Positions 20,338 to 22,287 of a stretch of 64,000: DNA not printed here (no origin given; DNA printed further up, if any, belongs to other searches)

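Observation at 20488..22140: FecR-type anti-sigma factor carrying an NPCBM/NEW2-like carbohydrate-binding module as its extracytoplasmic end, with a paralog at the right window edge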

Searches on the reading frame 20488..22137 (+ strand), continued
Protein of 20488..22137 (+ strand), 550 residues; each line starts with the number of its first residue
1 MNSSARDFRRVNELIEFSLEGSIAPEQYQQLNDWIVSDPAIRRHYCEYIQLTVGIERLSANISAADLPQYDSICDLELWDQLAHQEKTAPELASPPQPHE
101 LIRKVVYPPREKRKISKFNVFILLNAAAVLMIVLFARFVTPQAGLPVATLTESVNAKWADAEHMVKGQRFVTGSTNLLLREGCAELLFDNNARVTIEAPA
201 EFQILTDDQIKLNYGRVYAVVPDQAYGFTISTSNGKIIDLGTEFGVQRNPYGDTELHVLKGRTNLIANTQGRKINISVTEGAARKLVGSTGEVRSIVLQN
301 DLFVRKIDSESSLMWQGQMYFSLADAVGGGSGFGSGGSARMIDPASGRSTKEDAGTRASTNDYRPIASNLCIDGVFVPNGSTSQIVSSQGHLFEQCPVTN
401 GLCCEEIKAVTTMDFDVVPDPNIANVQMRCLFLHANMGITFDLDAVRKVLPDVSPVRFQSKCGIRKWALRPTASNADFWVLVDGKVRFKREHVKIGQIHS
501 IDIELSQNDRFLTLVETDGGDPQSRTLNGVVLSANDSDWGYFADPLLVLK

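Call 28: fold_search(model_id=the predicted structure, library=pdb)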
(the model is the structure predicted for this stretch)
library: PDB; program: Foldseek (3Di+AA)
matches with E <= 10: 1221; with E <= 0.001: 47
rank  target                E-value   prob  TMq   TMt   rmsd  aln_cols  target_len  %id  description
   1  7js4                  6.3e-08  1.00  0.19  0.11  21.8       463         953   12  The structure of the M60 catalytic domain with the CBM51-1 and CBM51-2 domains from Clostridium perfringens ZmpB (released 2021-02-03)
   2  7jrm                  2.3e-07  1.00  0.18  0.22  16.3       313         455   10  The structure of CBM51-2 and INT domains from Clostridium perfringens ZmpB (released 2021-02-03)
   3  2vmg                  5.1e-07  1.00  0.18  0.64  11.0       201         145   14  The structure of CBM51 from Clostridium perfringens GH95 in complex with methyl-galactose (released 2008-02-19)
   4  7jrl                  5.6e-07  1.00  0.18  0.21  16.6       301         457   11  The structure of CBM51-2 in complex with GlcNAc and INT domains from Clostridium perfringens ZmpB (released 2021-02-03)
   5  8xcj_F                6.3e-07  0.94  0.11  0.14  33.5       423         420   12  Open State of central tail fiber of bacteriophage lambda upon binding to LamB (gpJ713-LamB complex) (released 2024-05-01)
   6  2vmi                  1.3e-06  1.00  0.18  0.63  11.1       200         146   14  The structure of seleno-methionine labelled CBM51 from Clostridium perfringens GH95 (released 2008-02-19)
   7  2ygm_B                1.9e-06  1.00  0.21  0.32  17.1       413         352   13  THE X-RAY CRYSTAL STRUCTURE OF TANDEM CBM51 MODULES OF SP3GH98, THE FAMILY 98 GLYCOSIDE HYDROLASE FROM STREPTOCOCCUS P (released 2011-06-22)
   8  2vmh                  3.1e-06  1.00  0.18  0.63  10.8       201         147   14  The structure of CBM51 from Clostridium perfringens GH95 (released 2008-02-19)
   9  2vnr                  4.1e-06  1.00  0.19  0.55   9.9       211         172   14  Family 51 carbohydrate binding module from a family 98 glycoside hydrolase produced by Clostridium perfringens. (released 2008-02-19)
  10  4m0n                  5.1e-06  1.00  0.20  0.50   2.9       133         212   14  Crystal structure of a putative anti-sigma factor (BDI_1681) from Parabacteroides distasonis ATCC 8503 at 1.65 A resolut (released 2013-10-16)
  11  4m0h_B                7.8e-06  1.00  0.20  0.49   2.9       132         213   14  Crystal structure of a putative anti-sigma factor (BDI_1681) from Parabacteroides distasonis ATCC 8503 at 2.50 A resol (released 2013-10-16)
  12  2vng_B                8.2e-06  1.00  0.19  0.55   3.5       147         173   17  Family 51 carbohydrate binding module from a family 98 glycoside hydrolase produced by Clostridium perfringens in comp (released 2008-02-19)
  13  2vng_A                1.6e-05  1.00  0.19  0.55   3.7       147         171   18  Family 51 carbohydrate binding module from a family 98 glycoside hydrolase produced by Clostridium perfringens in comp (released 2008-02-19)
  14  6tfk_A                1.6e-05  0.72  0.13  0.10  28.6       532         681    9  Vip3Aa toxin structure (released 2020-08-12)
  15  8hhv_A                2.7e-05  0.80  0.14  0.16  22.1       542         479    9  endo-alpha-D-arabinanase EndoMA1 from Microbacterium arabinogalactanolyticum (released 2023-08-16)
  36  6ovk_R                2.5e-04  1.00  0.21  0.51   2.7       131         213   14  Crystal Structure of the Pseudomonas capeferrum Anti-sigma Regulator PupR C-terminal Cell-surface Signaling Domain in  (released 2020-03-04)
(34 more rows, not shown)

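Call 47: search_protein_families(library=pfam, alignment_id=A4, max_evalue=0.0001)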
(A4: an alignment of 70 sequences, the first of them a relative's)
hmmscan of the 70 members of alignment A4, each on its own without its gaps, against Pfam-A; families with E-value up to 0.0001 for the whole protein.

A. member 1, L001:10006-11442:+ (479 aa): 3 families
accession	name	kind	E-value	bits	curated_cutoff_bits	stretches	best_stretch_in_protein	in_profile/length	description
PF13385.13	Laminin_G_3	-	5.3e-28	98.5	27.6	1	265-420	4-150/151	Concanavalin A-like lectin/glucanases superfamily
PF13927.12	Ig_3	-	4.9e-08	33.8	30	1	105-170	11-78/78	Immunoglobulin domain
PF07679.22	I-set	-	3.5e-05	24.2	23.7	0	112-173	19-80/90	Immunoglobulin I-set domain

B. families by the number of members that match (of 70 scanned): 31 families (the first 25 are shown)
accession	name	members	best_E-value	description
PF13385.13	Laminin_G_3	33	3.6e-50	Concanavalin A-like lectin/glucanases superfamily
PF13927.12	Ig_3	24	3.4e-11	Immunoglobulin domain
PF07679.22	I-set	19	1.6e-09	Immunoglobulin I-set domain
PF07589.16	PEP-CTERM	12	7.5e-07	PEP-CTERM motif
PF07963.17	N_methyl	11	8.5e-10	Prokaryotic N-terminal methylation motif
PF22352.2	K319L-like_PKD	8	1e-11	K319L-like, PKD domain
PF00047.31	ig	3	5.8e-07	Immunoglobulin domain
PF18911.6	PKD_4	3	8.1e-06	PKD domain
PF04616.20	Glyco_hydro_43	2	8.3e-50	Glycosyl hydrolases family 43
PF02210.31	Laminin_G_2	2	1.5e-08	Laminin G domain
PF13895.12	Ig_2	2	6e-07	Immunoglobulin domain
PF09206.18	ArabFuran-catal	1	4e-118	Alpha-L-arabinofuranosidase B, catalytic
PF21348.3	RGL11_C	1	9.6e-81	Rhamnogalacturonan lyase family 11, C-terminal domain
PF01915.27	Glyco_hydro_3_C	1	3.1e-59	Glycosyl hydrolase family 3 C-terminal domain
PF00933.27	Glyco_hydro_3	1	8.1e-42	Glycosyl hydrolase family 3 N terminal domain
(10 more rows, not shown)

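Call 50: search_protein_families(library=pfam, alignment_id=A5, max_evalue=0.0001)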
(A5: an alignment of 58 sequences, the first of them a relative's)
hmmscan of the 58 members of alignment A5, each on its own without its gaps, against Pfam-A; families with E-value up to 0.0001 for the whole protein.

A. member 1, L001:11685-14060:+ (792 aa): 3 families
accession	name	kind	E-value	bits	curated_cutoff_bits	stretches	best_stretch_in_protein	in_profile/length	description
PF17851.8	GH43_C2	-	1.5e-39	136.3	22.7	1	324-516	2-202/203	Beta xylosidase C-terminal Concanavalin A-like domain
PF04616.20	Glyco_hydro_43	-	2.9e-37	129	32.2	1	28-296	2-288/288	Glycosyl hydrolases family 43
PF03629.24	SASA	-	1.6e-31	110.1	24.8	1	532-777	2-225/226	Carbohydrate esterase, sialic acid-specific acetylesterase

B. families by the number of members that match (of 58 scanned): 47 families (the first 25 are shown)
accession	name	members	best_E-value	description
PF13385.13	Laminin_G_3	26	1.6e-38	Concanavalin A-like lectin/glucanases superfamily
PF13927.12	Ig_3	16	2.3e-12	Immunoglobulin domain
PF07589.16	PEP-CTERM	10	2.9e-07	PEP-CTERM motif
PF07679.22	I-set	9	3.5e-12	Immunoglobulin I-set domain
PF00629.30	MAM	7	3.6e-20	MAM domain, meprin/A5/mu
PF00041.27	fn3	7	2e-15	Fibronectin type III domain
PF00047.31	ig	6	6.6e-08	Immunoglobulin domain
PF04616.20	Glyco_hydro_43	5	2.7e-41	Glycosyl hydrolases family 43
PF13895.12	Ig_2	5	1.5e-08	Immunoglobulin domain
PF03422.21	CBM_6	4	3.7e-40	Carbohydrate binding module (family 6)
PF18099.7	CBM_35_2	4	9.8e-11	Carbohydrate binding module (family 35)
PF00150.24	Cellulase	3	1.8e-16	Cellulase (glycosyl hydrolase family 5)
PF12831.13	FAD_oxidored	2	2.7e-103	FAD dependent oxidoreductase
PF22848.2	ASD1_dom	2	1.1e-52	Alpha-L-arabinofuranosidase 1 domain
PF25275.1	Golvesin_C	2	3.2e-33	Golvesin C-terminal domain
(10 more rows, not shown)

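Call 65: find_encoding_contigs(protein=P0002, flank=8000, max_places=3)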
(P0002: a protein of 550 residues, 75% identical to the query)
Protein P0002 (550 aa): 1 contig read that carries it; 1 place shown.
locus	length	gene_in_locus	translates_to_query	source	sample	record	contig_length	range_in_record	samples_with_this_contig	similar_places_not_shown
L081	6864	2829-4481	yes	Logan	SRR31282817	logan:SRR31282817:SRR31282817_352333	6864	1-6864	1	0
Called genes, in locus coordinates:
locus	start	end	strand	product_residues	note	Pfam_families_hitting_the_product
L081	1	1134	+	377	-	?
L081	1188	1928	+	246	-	PF06283:ThuA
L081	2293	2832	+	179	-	PF04542:Sigma70_r2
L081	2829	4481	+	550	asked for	PF04773:FecR (weak)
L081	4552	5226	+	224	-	PF07589:PEP_exosort_dom (weak)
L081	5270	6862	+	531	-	?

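Call 66: find_encoding_contigs(protein=P0003, flank=8000, max_places=3)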
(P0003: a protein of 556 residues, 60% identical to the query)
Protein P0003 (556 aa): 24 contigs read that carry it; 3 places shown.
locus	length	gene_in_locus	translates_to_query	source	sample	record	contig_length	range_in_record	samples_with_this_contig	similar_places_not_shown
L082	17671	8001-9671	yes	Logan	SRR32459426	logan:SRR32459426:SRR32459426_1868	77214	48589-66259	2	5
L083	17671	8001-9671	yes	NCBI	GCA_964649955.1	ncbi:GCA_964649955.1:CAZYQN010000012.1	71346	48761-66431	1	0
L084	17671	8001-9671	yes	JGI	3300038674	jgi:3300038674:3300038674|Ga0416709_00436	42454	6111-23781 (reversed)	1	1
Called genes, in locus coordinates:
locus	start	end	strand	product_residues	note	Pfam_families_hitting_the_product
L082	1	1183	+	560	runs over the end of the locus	PF16586:DUF5060, PF13204:Apiosidase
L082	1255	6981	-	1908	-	PF00932:LTD, PF08757:CotH, PF07691:PA14 (weak)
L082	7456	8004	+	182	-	PF04542:Sigma70_r2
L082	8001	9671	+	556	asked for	PF04773:FecR (faint)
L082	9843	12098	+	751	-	PF13927:Ig_3, PF13385:Laminin_G_3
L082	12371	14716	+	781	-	PF04616:Glyco_hydro_43, PF17851:GH43_C2, PF03629:SASA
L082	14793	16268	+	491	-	PF13347:MFS_2, PF07690:MFS_1 (weak), PF13347:MFS_2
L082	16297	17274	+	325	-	PF04616:Glyco_hydro_43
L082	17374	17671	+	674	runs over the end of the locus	PF00756:Esterase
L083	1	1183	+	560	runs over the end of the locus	PF16586:DUF5060, PF13204:Apiosidase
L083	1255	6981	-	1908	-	PF00932:LTD, PF08757:CotH, PF07691:PA14 (weak)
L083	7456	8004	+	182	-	PF04542:Sigma70_r2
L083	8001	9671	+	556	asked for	PF04773:FecR (faint)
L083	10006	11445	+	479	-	PF13927:Ig_3, PF13385:Laminin_G_3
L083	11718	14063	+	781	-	PF04616:Glyco_hydro_43, PF17851:GH43_C2, PF03629:SASA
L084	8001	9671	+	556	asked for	PF04773:FecR (faint)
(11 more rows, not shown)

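Call 70: search_protein_families(library=pfam, alignment_id=A6, max_evalue=0.0001)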
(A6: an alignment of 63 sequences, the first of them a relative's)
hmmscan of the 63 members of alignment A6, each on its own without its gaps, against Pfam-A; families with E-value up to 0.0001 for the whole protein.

A. member 1, L001:14095-15612:+ (506 aa): 2 families
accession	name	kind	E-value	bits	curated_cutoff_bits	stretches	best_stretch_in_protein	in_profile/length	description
PF13347.12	MFS_2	-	3.3e-85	286.6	27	2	30-285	1-262/427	MFS/sugar transport protein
PF07690.21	MFS_1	-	2.9e-07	30.2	33.4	1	39-421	8-346/347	Major Facilitator Superfamily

B. families by the number of members that match (of 63 scanned): 81 families (the first 25 are shown)
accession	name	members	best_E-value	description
PF13385.13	Laminin_G_3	16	4.8e-46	Concanavalin A-like lectin/glucanases superfamily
PF13927.12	Ig_3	10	1.8e-13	Immunoglobulin domain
PF07589.16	PEP-CTERM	10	6e-07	PEP-CTERM motif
PF07679.22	I-set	9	6.6e-13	Immunoglobulin I-set domain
PF07963.17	N_methyl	5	3.1e-10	Prokaryotic N-terminal methylation motif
PF04616.20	Glyco_hydro_43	3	6.6e-55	Glycosyl hydrolases family 43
PF05345.18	He_PIG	3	1.3e-10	Putative Ig domain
PF07944.18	Beta-AFase-like_GH127_cat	2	9.4e-102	Beta-L-arabinofuranosidase, GH127 catalytic domain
PF12831.13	FAD_oxidored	2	2e-99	FAD dependent oxidoreductase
PF03422.21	CBM_6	2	3.7e-43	Carbohydrate binding module (family 6)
PF25275.1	Golvesin_C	2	1.4e-33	Golvesin C-terminal domain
PF20736.2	Glyco_hydro127M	2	4.8e-23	Beta-L-arabinofuranosidase, GH127 middle domain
PF20737.2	Glyco_hydro127C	2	3.5e-22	Glycoside hydrolase family 127 C-terminal domain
PF00754.31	F5_F8_type_C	2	7.2e-18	F5/8 type C domain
PF22058.2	X25_BaPul_like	2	2.9e-17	Pullulanase X25 domain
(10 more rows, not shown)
